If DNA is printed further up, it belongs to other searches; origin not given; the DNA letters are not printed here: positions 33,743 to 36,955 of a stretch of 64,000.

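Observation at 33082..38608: AraC-controlled operon of secreted proteins with no recognisable catalytic family plus a pseudopilin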

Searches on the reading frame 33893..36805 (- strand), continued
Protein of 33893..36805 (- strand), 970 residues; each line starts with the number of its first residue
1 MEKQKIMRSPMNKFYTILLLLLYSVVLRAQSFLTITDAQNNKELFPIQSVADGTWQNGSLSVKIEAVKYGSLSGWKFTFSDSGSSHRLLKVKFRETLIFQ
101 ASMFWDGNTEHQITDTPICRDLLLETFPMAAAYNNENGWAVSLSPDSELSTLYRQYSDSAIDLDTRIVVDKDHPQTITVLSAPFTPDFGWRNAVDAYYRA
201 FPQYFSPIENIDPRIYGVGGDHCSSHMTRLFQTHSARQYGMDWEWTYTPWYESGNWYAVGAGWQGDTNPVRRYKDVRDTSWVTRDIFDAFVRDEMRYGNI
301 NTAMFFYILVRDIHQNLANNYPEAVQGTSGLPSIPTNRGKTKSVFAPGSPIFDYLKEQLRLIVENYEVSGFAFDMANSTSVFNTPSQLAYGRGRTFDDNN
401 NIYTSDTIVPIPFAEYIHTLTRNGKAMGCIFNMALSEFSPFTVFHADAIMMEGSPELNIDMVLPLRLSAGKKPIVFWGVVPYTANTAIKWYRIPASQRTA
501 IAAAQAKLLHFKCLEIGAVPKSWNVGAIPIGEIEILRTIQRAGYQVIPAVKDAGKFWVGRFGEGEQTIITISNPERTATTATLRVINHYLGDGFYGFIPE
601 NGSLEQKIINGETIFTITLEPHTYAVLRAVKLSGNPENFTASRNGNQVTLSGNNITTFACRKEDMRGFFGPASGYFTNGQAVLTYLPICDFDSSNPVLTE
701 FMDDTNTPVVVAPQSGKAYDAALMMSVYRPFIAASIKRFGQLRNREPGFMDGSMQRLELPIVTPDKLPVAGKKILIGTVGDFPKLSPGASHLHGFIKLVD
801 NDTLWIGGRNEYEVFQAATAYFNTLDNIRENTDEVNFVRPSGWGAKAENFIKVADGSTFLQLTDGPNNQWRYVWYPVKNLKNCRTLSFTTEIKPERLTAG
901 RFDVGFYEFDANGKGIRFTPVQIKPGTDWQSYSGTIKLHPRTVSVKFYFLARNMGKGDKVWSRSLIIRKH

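Call 21: fold_search(model_id=the predicted structure, library=pdb)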
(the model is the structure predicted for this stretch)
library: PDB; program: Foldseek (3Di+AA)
matches with E <= 10: 1459; with E <= 0.001: 198
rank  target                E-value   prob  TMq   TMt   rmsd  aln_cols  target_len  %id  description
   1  4fnr_A                1.7e-14  1.00  0.36  0.46  11.0       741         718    8  Crystal structure of GH36 alpha-galactosidase AgaA from Geobacillus stearothermophilus (released 2012-10-03)
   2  9ayu_A                3.9e-14  1.00  0.35  0.48  11.2       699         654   10  Structure of the A type blood alpha-D-galactosamine galactosaminidase D463A mutant from Flavonifractor plautii (released 2024-12-18)
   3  8k1a_A                4.3e-14  1.00  0.34  0.41  11.8       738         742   10  the wild-typed alpha-galactosidase 5 (released 2024-07-17)
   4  6qev_B                5.5e-14  1.00  0.28  0.21  21.7      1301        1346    8  EngBF DARPin Fusion 4b B6 (released 2019-11-06)
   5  6phu                  9.5e-14  1.00  0.35  0.45  10.5       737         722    9  SpAga wild type apo structure (released 2019-10-02)
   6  4fnp_A                1.3e-13  1.00  0.36  0.45  10.8       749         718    8  Crystal structure of GH36 alpha-galactosidase AgaA A355E from Geobacillus stearothermophilus (released 2012-10-03)
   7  4fnq                  1.5e-13  1.00  0.35  0.44  11.2       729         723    8  Crystal structure of GH36 alpha-galactosidase AgaB from Geobacillus stearothermophilus (released 2012-10-03)
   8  6phw_A                1.6e-13  1.00  0.36  0.46  10.4       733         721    9  SpAga D472N structure in complex with melibiose (released 2019-10-02)
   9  5a56_A                1.6e-13  1.00  0.29  0.26  20.8      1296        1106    8  The structure of GH101 from Streptococcus pneumoniae TIGR4 in complex with 1-O-methyl-T-antigen (released 2015-09-02)
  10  5a58_A                2.1e-13  1.00  0.28  0.25  21.1      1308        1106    8  The structure of GH101 D764N mutant from Streptococcus pneumoniae TIGR4 in complex with serinyl T-antigen (released 2015-09-02)
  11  4fnt_A                3.0e-13  1.00  0.36  0.46  11.1       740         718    8  Crystal structure of GH36 alpha-galactosidase AgaA A355E D548N from Geobacillus stearothermophilus in complex with raf (released 2012-10-03)
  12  5a55                  3.7e-13  1.00  0.28  0.25  21.0      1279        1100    8  The native structure of GH101 from Streptococcus pneumoniae TIGR4 (released 2015-09-02)
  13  8a19_A                5.2e-13  1.00  0.24  0.19  22.6      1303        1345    8  Structure of a leucinostatin derivative determined by host lattice display : L1E4V1 construct (released 2022-12-07)
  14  4fnu_A                5.4e-13  1.00  0.35  0.44  11.1       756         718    8  Crystal structure of GH36 alpha-galactosidase AgaA A355E D478A from Geobacillus stearothermophilus in complex with sta (released 2012-10-03)
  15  8k7v_D                5.4e-13  1.00  0.35  0.42  11.3       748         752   10  the alpha-galactosidase 5 with inhibitor ABP2 (released 2024-07-31)
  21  8k1a_C                7.7e-13  1.00  0.33  0.41  11.3       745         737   10  the wild-typed alpha-galactosidase 5 (released 2024-07-17)
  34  3wem_A                4.0e-11  1.00  0.35  0.39  11.5       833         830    8  Sugar beet alpha-glucosidase with acarviosyl-maltotetraose (released 2014-07-16)
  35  8iu8                  4.2e-11  1.00  0.28  0.44  21.8       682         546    9  Crystal structure of GH66 endodextranase from Flavobacterium johnsoniae (released 2023-06-14)
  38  1zy9                  9.3e-11  1.00  0.30  0.49   8.2       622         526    8  Crystal structure of Alpha-galactosidase (EC 3.2.1.22) (Melibiase) (tm1192) from Thermotoga maritima at 2.34 A resolutio (released 2005-07-12)
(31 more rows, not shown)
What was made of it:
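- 33893..36775 (-): Sec-exported 960-aa predicted glycosidase. Domains: N-terminal beta-sandwich (residues 21-175), (beta/alpha)8 barrel (~180-545), beta-sandwich (547-650), alpha/beta domain (~699-830) and C-terminal jelly roll (840-960). Foldseek matches GH36 (4fnr, 1.7e-14), the GH36 A-antigen GalNAc-ase 9ayu, GH101, GH31 and GH66 (call 21).
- On GH36 (Pfam Melibiase, clan GH-D): Foldseek against 4fnr, 9ayu, 8k1a, 6phu and 1zy9 gives E 1e-14 to 1e-10 with probability 1.0 (call 21).
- Closest known: GH36 alpha-galactosidases / alpha-N-acetylgalactosaminidases. Same: These are the best Foldseek hits (E 1.7e-14 to 1e-10, call 21).
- Foldseek gives 198 PDB hits at E<=1e-3, led by GH36 alpha-galactosidases (1.7e-14), a GH36 GalNAc-ase, GH101, GH31 and GH66 (call 21). 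The fold class is entirely conventional (call 21). The C-terminal part weakly resembles BcsB carbohydrate-binding/flavodoxin-like modules (call 21).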

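Call 24: find_related_loci(query=A1, collection=genome_contigs, flank=10000)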
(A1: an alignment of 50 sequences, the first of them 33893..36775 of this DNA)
Query A1 (960 aa) in genome_contigs; peptide patterns used: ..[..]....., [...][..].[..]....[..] (x = any residue, [..] = any of these).
74 stretches matched a pattern; 16 encode a relative of the query (tblastn E <= 1e-3); 16 distinct loci.
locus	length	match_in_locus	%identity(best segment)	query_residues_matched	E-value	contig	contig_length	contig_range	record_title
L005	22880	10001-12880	93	1-960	0e+0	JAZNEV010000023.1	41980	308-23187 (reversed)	MAG: Victivallaceae bacterium isolate T1900044717_TS20190183.MAGScoT_cleanbin_000035 SGB_1889_k141_945020, whole genome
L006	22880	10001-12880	93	1-960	0e+0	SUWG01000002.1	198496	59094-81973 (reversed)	MAG: Lentisphaerae bacterium isolate SIG92 NODE_1064_length_198496_cov_3.510937, whole genome shotgun sequence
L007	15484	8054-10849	47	45-957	0e+0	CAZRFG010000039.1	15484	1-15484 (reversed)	MAG TPA_asm: uncultured Victivallaceae bacterium isolate SRP216815_co1_12 genome assembly, contig: NODE_4684_length_1548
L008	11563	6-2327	46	189-955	0e+0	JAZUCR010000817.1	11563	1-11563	MAG: Victivallales bacterium isolate T1900045313_YK20190002.MAGScoT_cleanbin_000070 SGB_6255_k141_2089622, whole genome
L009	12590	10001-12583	43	1-859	0e+0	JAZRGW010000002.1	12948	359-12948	MAG: Victivallaceae bacterium isolate T1900045486_YK20190180.MAGScoT_cleanbin_000009 SGB_7349_k141_1427519, whole genome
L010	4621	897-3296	41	16-817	0e+0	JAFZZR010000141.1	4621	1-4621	MAG: Lentisphaeria bacterium isolate RGIG8244 Water_buffalos_Rumen-5__c1895260, whole genome shotgun sequence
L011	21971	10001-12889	44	1-955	0e+0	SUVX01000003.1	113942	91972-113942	MAG: Lentisphaerae bacterium isolate SIG83 NODE_769_length_113942_cov_2.494452, whole genome shotgun sequence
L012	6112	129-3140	36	23-955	0e+0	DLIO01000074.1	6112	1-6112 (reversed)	MAG TPA_asm: Lentisphaeria bacterium UBA7640 UBA7640_contig_27169, whole genome shotgun sequence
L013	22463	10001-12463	41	1-816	0e+0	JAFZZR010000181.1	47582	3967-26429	MAG: Lentisphaeria bacterium isolate RGIG8244 Water_buffalos_Rumen-5__c2443667, whole genome shotgun sequence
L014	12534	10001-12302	46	51-816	0e+0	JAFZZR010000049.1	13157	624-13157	MAG: Lentisphaeria bacterium isolate RGIG8244 Water_buffalos_Rumen-5__c702887, whole genome shotgun sequence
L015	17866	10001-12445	34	1-823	6e-129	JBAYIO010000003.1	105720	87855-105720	MAG: Victivallaceae bacterium isolate SO_2016_GW1_32 scaffold00433_OW334_2016, whole genome shotgun sequence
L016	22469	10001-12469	33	31-817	1e-127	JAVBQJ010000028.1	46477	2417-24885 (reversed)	MAG: Victivallaceae bacterium isolate EPI_MAG_00163 c_000004653233, whole genome shotgun sequence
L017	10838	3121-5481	34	66-818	2e-124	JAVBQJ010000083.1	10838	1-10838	MAG: Victivallaceae bacterium isolate EPI_MAG_00163 c_000001378460, whole genome shotgun sequence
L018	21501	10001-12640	31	1-819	1e-122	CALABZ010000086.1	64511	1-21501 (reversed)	MAG TPA_asm: uncultured Lentisphaeria bacterium isolate SRR1561996_bin.66_CONCOCT_v1.1_MAG genome assembly, contig: ERZ7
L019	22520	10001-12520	33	44-816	2e-125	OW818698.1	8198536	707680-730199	metagenome genome assembly, chromosome: 1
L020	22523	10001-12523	34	4-816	2e-137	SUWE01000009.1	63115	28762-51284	MAG: Lentisphaerae bacterium isolate SIG90 NODE_11224_length_63115_cov_2.488696, whole genome shotgun sequence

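Call 33: find_encoding_contigs(protein=P0002, flank=10000, max_places=1)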
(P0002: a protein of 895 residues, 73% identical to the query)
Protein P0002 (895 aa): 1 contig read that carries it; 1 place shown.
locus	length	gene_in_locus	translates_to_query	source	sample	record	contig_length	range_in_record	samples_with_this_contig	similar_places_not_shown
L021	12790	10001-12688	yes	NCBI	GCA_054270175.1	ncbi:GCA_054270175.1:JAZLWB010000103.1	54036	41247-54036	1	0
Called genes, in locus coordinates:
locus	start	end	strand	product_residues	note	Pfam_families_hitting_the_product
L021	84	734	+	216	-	-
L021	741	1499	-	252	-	PF12833:HTH_18, PF00165:HTH_AraC (weak)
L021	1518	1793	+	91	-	-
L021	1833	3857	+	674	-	PF17678:Glyco_hydro_92N, PF07971:Glyco_hydro_92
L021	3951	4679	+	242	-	PF07963:N_methyl (weak), PF07596:SBP_bac_10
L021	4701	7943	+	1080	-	PF02018:CBM_4_9 (faint)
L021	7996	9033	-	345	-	PF12833:HTH_18, PF00165:HTH_AraC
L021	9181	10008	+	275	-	-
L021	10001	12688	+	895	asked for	-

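Call 34: find_encoding_contigs(protein=P0003, flank=10000, max_places=1)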
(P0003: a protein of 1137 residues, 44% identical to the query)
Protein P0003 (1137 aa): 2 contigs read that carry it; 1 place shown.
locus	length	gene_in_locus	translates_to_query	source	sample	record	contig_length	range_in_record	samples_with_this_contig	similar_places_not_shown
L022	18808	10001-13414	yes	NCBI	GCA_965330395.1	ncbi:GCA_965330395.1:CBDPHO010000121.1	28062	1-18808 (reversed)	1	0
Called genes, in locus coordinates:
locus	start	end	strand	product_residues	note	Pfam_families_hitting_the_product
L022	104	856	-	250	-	-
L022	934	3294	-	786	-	PF03648:Glyco_hydro_67N (weak), PF16126:DUF4838, PF06452:CBM9_1 (weak)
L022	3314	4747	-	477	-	PF16126:DUF4838 (weak)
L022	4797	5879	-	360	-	PF03648:Glyco_hydro_67N (weak), PF16126:DUF4838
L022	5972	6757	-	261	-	-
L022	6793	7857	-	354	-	PF00356:LacI, PF00532:Peripla_BP_1, PF13377:Peripla_BP_3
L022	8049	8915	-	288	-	PF02311:AraC_binding, PF07883:Cupin_2 (weak), PF12833:HTH_18, PF00165:HTH_AraC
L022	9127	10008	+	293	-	-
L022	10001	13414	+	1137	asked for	-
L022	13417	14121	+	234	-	PF07596:SBP_bac_10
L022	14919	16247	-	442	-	PF01554:MatE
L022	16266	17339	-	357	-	PF00814:TsaD, PF22521:HypF_C_2 (weak)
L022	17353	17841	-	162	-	-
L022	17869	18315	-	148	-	-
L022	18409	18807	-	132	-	?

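Call 35: find_encoding_contigs(protein=P0042, flank=10000, max_places=1)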
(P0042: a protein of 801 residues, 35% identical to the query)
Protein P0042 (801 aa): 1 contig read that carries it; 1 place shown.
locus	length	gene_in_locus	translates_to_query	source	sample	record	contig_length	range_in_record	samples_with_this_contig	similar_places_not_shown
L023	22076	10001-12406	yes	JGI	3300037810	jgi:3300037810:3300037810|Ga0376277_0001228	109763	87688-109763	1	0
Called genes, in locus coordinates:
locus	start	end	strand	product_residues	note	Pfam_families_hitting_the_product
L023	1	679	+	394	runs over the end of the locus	PF03783:CsgG (weak)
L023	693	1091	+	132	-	PF07233:DUF1425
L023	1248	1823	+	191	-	PF13036:LpoB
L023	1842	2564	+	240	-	-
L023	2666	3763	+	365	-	PF00392:GntR, PF13377:Peripla_BP_3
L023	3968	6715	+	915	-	-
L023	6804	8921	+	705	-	PF13385:Laminin_G_3, PF12708:Pect-lyase_RHGA_epim (weak)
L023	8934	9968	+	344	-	-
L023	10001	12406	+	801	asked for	-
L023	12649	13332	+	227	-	PF07596:SBP_bac_10 (faint)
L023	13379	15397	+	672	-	PF17389:Bac_rhamnosid6H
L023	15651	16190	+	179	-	PF10502:Peptidase_S26, PF00717:Peptidase_S24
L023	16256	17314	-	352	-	PF07963:N_methyl (weak)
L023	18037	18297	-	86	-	PF01541:GIY-YIG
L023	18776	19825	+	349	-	PF00392:GntR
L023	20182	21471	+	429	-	PF01408:GFO_IDH_MocA, PF02894:GFO_IDH_MocA_C (faint), PF22725:GFO_IDH_MocA_C3 (faint)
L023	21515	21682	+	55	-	-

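Call 36: find_encoding_contigs(protein=P0045, flank=10000, max_places=1)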
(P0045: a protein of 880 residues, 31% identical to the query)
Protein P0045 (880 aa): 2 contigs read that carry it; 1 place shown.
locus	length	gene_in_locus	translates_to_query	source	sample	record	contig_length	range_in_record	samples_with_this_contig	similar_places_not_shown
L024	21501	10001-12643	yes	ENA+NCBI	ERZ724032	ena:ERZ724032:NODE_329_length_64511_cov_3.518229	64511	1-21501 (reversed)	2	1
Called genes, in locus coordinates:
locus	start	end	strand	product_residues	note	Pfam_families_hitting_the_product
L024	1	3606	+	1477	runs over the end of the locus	PF19543:GH123_N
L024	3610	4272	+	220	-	-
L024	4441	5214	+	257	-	-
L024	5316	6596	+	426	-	-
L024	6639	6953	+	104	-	PF05336:rhaM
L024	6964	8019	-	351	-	PF12715:Abhydrolase_7 (weak)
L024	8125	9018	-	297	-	PF12833:HTH_18, PF00165:HTH_AraC (weak)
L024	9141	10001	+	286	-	-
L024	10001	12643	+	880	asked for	-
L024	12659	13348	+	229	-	PF07963:N_methyl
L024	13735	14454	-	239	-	PF13551:HTH_29 (faint), PF13565:HTH_32, PF13592:HTH_33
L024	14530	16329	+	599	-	-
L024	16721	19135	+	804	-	-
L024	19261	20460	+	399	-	PF13385:Laminin_G_3 (weak)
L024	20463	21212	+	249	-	PF13385:Laminin_G_3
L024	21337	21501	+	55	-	?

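Call 39: search_protein_families(library=pfam, proteins=[P0055, P0068, P0070, P0092, P0096, P0104, P0130, P0152], max_evalue=0.01)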
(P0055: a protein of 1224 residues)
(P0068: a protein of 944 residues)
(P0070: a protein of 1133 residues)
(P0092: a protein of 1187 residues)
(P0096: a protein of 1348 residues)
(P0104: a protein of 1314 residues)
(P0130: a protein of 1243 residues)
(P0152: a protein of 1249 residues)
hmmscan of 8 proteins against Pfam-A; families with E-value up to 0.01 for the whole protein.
P0055 (1224 aa): 0 families

P0068 (944 aa): 0 families

P0070 (1133 aa): 0 families

P0092 (1187 aa): 3 families
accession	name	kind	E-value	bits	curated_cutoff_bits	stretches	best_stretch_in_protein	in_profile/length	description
PF13385.13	Laminin_G_3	-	2.2e-14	54.3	27.6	1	1032-1183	12-144/151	Concanavalin A-like lectin/glucanases superfamily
PF02210.31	Laminin_G_2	-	0.0005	21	22.9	1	1114-1179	52-123/126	Laminin G domain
PF22925.3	TS_C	-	0.00051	20.1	27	1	1073-1177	95-192/202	Trans-sialidase, C-terminal domain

P0096 (1348 aa): 0 families

P0104 (1314 aa): 0 families

P0130 (1243 aa): 1 family
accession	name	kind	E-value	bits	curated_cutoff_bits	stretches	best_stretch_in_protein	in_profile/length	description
PF07589.16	PEP-CTERM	-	0.00046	20.6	20.7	1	262-285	1-23/24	PEP-CTERM motif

P0152 (1249 aa): 0 families
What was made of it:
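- Tried and rejected: A Pfam scan of 8 distant members found only Laminin_G_3 and PEP-CTERM (call 39).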

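Call 40: list_cluster_members(proteins=[P0068, P0070, P0092, P0096, P0104, P0105, P0110, P0130, P0152, P0168])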
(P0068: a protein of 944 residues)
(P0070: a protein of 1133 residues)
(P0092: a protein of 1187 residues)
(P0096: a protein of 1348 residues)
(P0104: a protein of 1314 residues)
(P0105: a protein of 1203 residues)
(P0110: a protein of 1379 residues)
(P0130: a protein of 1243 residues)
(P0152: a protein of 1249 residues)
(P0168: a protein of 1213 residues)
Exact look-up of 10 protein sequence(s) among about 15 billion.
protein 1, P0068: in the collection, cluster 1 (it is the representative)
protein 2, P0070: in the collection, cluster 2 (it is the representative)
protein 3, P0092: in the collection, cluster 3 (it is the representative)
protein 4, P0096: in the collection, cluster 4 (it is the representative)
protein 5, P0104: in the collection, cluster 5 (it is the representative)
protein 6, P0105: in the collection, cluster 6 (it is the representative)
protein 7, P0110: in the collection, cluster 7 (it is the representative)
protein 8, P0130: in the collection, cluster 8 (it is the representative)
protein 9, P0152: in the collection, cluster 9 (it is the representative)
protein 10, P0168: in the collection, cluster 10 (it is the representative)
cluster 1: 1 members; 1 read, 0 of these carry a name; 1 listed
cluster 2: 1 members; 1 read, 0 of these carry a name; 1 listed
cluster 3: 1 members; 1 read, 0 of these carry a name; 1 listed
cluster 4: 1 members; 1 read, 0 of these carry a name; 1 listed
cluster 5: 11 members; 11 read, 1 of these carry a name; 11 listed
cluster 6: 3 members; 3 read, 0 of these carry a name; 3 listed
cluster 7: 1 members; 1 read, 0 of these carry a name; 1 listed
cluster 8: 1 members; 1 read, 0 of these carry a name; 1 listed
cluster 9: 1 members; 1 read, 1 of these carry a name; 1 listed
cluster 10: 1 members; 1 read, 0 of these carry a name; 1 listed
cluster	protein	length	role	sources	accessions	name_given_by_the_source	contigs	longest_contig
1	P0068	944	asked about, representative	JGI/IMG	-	-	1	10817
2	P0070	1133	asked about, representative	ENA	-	-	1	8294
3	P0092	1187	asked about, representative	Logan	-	-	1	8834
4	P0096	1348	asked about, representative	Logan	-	-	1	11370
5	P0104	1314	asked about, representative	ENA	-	-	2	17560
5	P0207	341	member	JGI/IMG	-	hypothetical protein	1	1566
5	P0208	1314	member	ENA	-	-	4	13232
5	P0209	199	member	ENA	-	-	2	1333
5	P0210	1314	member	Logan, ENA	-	-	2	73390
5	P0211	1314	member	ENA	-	-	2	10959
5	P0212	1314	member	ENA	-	-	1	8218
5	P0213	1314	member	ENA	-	-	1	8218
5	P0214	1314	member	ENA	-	-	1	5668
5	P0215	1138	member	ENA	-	-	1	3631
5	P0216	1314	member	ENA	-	-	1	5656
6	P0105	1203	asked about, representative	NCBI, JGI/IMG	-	-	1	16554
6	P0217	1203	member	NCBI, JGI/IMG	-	-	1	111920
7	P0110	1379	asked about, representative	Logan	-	-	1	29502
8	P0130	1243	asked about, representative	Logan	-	-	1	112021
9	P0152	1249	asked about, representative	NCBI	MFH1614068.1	MAG: hypothetical protein ABIG61_03150 [Planctomycetota bacterium]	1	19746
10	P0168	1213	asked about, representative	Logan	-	-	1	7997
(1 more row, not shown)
